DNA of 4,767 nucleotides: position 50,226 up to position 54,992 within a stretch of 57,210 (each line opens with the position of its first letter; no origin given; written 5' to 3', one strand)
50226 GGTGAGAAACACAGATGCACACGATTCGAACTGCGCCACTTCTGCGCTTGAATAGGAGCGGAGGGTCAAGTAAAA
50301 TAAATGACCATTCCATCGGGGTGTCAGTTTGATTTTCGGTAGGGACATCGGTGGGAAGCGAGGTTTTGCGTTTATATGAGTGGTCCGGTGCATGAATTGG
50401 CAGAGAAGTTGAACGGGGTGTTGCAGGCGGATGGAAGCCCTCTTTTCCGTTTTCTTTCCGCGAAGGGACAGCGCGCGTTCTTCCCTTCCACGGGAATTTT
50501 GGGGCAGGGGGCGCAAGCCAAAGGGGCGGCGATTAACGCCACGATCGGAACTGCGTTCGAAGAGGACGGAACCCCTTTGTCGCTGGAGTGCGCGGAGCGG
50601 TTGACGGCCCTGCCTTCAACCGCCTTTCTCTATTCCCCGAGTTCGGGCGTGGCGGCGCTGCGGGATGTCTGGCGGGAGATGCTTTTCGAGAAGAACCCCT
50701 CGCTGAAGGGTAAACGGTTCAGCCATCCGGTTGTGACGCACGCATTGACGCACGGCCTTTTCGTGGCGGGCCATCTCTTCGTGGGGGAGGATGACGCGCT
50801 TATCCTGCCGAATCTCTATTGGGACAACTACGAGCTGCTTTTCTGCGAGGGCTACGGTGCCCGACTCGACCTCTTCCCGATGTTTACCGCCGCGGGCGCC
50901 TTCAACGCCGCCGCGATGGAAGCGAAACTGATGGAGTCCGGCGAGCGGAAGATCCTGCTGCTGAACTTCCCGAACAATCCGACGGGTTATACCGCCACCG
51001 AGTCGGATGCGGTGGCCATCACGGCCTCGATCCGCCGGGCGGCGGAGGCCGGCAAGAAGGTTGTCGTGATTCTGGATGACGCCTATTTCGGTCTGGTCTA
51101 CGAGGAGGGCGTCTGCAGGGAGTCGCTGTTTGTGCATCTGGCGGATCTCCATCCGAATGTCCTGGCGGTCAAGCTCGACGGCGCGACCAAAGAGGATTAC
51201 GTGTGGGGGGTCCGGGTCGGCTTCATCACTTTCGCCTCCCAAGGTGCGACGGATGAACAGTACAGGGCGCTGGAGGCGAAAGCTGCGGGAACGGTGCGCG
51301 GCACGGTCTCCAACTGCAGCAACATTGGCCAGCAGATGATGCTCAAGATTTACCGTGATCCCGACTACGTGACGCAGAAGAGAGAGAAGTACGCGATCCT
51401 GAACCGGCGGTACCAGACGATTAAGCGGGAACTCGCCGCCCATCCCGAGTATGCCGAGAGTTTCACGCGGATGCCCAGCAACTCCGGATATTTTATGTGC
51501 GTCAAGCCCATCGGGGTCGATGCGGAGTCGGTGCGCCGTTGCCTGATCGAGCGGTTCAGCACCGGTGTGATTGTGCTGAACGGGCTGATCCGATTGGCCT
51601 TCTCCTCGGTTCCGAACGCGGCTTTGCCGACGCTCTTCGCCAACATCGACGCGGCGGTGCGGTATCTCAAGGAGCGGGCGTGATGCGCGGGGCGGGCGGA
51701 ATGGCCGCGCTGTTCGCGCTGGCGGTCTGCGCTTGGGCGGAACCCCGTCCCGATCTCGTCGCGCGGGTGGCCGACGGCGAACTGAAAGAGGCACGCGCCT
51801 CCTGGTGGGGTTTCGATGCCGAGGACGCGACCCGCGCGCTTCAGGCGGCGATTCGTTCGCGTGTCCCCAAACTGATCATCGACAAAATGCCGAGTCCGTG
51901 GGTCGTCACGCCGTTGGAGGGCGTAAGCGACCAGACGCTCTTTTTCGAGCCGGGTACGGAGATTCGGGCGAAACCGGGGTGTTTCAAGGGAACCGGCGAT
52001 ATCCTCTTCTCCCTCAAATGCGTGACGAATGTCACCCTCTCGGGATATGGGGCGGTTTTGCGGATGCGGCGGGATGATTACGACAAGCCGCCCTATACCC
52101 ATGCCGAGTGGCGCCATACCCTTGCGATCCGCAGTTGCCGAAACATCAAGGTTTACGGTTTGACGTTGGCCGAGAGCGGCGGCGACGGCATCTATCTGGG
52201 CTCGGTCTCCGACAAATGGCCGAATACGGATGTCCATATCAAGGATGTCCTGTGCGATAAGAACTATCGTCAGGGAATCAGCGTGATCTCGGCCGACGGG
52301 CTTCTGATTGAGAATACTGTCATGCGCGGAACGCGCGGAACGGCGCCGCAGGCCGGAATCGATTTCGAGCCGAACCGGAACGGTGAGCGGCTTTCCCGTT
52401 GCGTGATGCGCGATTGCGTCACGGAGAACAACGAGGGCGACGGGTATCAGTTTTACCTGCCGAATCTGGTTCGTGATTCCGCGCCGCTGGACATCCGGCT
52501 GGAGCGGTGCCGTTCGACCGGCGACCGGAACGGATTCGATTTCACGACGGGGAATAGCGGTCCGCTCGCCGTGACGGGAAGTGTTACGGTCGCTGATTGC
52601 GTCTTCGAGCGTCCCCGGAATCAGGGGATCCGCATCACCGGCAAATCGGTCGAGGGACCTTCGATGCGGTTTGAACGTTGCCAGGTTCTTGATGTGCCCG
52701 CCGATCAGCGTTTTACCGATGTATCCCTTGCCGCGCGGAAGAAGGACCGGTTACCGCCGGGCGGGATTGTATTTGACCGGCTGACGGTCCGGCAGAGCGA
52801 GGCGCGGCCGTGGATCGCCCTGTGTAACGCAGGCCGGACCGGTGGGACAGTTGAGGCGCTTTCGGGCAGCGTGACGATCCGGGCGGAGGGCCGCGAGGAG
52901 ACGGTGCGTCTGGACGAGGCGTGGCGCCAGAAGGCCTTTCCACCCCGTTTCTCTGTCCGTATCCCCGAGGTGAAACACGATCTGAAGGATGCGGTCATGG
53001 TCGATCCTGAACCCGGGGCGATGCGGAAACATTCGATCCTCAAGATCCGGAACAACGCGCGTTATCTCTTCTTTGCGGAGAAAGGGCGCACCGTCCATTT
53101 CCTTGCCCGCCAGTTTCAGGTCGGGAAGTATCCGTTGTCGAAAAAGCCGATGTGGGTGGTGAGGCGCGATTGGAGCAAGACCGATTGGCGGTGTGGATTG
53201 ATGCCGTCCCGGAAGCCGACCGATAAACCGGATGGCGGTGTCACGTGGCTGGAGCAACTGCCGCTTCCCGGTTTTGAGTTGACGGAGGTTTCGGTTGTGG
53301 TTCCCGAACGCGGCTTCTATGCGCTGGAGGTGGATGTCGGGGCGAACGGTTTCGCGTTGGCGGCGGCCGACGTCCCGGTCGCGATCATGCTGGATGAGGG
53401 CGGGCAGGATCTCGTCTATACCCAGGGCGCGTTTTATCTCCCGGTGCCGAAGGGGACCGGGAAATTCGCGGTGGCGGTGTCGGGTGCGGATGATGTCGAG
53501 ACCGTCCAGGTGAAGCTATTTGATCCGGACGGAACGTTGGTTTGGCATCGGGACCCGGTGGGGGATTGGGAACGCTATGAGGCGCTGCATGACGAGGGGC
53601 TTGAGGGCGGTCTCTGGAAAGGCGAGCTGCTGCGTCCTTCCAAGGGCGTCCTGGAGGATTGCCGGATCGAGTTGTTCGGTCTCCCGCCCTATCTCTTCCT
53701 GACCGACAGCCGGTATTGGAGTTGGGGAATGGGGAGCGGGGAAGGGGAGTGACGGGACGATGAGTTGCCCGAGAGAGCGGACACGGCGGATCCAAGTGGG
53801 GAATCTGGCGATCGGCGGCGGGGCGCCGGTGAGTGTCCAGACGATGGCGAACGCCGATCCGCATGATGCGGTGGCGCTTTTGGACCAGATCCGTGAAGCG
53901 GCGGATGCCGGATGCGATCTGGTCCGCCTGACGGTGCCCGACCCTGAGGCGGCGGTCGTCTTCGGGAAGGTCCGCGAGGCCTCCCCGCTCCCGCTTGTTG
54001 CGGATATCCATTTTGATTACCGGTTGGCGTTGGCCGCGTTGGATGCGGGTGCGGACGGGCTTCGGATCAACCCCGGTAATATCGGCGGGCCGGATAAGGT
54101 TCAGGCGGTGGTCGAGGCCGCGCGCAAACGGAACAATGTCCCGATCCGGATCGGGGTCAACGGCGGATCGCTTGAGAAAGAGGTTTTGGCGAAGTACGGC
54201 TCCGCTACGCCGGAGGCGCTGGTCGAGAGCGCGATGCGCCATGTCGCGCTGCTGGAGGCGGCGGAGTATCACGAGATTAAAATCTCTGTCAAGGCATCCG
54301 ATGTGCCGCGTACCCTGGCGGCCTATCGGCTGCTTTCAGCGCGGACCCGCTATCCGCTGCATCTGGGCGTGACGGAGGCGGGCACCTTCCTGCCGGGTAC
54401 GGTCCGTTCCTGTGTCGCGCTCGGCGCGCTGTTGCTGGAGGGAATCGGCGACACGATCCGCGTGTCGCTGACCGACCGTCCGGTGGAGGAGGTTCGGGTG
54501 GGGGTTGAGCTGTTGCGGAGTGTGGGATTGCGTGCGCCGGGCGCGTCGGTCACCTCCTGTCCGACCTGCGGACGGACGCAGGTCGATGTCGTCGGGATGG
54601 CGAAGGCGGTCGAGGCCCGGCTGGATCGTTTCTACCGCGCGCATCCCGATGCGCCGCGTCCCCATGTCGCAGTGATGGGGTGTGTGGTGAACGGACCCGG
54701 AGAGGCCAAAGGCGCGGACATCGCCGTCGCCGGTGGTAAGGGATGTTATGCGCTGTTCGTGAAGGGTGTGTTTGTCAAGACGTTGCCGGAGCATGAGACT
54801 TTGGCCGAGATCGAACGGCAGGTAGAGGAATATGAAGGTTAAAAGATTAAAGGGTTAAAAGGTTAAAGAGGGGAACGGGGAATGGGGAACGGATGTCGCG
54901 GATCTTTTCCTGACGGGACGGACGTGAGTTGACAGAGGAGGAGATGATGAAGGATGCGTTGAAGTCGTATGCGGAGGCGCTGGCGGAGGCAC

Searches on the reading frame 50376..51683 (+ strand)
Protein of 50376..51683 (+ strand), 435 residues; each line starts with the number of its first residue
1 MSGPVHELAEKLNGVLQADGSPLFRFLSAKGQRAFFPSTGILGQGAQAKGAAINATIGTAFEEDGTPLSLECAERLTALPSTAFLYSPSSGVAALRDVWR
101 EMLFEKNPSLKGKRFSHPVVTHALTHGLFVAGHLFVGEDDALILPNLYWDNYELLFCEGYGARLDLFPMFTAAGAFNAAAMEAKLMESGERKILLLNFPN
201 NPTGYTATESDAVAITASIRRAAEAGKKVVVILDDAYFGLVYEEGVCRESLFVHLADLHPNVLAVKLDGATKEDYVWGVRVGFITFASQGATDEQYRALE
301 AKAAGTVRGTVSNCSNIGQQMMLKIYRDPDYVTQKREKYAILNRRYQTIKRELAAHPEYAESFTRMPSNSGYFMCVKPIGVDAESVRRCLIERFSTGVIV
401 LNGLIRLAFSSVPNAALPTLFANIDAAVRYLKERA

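Call 5: search_protein_families(library=pfam, proteins=[window:50376-51683:+], max_evalue=0.01)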
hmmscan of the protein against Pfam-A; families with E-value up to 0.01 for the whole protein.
window:50376-51683:+ (435 aa): 1 family
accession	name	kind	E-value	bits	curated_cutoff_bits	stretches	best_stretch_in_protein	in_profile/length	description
PF00155.27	Aminotran_1_2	-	4.1e-22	79.3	19.7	1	78-417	30-354/361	Aminotransferase class I and II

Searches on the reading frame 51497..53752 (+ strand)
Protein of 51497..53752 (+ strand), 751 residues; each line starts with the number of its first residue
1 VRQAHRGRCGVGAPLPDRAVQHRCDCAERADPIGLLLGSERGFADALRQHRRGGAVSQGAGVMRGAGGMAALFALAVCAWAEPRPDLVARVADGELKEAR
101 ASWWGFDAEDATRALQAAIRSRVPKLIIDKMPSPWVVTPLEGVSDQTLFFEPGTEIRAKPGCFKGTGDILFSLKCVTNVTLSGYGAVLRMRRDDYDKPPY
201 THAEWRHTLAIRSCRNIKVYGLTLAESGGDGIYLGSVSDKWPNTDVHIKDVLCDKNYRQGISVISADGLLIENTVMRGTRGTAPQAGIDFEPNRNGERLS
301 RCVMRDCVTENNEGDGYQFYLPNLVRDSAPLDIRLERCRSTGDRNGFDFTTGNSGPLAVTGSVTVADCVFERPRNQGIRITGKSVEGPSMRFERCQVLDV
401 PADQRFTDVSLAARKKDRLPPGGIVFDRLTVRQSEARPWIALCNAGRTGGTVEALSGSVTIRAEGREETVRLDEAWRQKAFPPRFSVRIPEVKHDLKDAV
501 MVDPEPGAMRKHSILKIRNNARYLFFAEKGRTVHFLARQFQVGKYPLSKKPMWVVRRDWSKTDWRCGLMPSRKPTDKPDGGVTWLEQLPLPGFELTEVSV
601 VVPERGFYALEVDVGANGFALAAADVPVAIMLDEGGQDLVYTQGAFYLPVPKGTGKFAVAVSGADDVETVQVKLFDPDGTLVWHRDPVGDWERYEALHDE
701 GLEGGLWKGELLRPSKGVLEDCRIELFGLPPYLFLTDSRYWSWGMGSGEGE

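Call 5: search_protein_families(library=pfam, proteins=[window:51497-53752:+], max_evalue=0.01)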
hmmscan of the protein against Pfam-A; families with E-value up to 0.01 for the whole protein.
window:51497-53752:+ (751 aa): 1 family
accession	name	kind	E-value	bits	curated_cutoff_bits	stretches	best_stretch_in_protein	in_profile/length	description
PF13229.12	Beta_helix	-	3.5e-07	30.4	25.9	1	211-384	5-148/158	Right handed beta helix region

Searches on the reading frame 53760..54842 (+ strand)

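Call 5: search_protein_families(library=pfam, proteins=[window:53760-54842:+], max_evalue=0.01)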
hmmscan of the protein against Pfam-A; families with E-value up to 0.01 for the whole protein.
window:53760-54842:+ (360 aa): 1 family
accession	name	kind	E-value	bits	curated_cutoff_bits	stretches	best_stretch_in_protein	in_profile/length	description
PF04551.19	GcpE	-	1.8e-136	455.1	32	1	8-356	1-342/343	GcpE protein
